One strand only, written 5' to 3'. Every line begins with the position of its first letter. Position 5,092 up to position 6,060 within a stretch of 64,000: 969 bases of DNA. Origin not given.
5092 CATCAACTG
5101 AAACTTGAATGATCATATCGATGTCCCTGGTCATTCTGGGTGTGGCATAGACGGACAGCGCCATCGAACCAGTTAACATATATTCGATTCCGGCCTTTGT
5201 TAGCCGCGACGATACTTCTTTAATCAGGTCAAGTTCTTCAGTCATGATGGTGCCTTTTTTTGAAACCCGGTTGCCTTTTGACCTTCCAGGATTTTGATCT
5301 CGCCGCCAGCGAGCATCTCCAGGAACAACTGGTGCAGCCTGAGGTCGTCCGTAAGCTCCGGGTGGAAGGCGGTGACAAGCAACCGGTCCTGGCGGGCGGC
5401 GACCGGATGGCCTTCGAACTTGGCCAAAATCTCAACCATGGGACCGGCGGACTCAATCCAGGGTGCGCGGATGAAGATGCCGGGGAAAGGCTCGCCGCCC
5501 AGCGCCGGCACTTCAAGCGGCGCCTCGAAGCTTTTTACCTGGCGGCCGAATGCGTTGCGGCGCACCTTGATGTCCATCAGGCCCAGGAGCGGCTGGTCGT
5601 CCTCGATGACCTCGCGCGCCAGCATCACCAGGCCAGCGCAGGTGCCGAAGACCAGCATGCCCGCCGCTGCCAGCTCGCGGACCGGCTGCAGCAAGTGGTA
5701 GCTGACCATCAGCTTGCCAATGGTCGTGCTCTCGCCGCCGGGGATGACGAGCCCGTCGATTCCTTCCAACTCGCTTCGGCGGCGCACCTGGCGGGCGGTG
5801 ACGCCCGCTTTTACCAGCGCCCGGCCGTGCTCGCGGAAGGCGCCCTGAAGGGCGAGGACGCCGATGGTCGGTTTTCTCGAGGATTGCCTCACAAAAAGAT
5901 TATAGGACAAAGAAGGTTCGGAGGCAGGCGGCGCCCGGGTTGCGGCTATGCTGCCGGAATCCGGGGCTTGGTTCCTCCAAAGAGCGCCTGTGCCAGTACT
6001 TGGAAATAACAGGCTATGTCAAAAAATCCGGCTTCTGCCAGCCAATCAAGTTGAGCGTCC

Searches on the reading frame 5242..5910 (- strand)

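Call 35: search_protein_families(library=pfam, proteins=[window:5242-5910:-], max_evalue=0.01)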
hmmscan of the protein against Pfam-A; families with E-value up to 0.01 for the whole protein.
window:5242-5910:- (222 aa): 4 families
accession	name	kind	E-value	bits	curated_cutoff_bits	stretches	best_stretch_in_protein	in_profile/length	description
PF01174.25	SNO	-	6.5e-61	205.9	27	1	18-200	1-186/188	SNO glutamine amidotransferase family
PF07685.20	GATase_3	-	8.1e-09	35.8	27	1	37-129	25-127/196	CobB/CobQ-like glutamine amidotransferase domain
PF03575.23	Peptidase_S51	-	0.00022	21.4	23.9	1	46-105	78-137/206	Peptidase family S51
PF01965.30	DJ-1_PfpI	-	0.0037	17.5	26.6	1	50-100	61-110/165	DJ-1/PfpI family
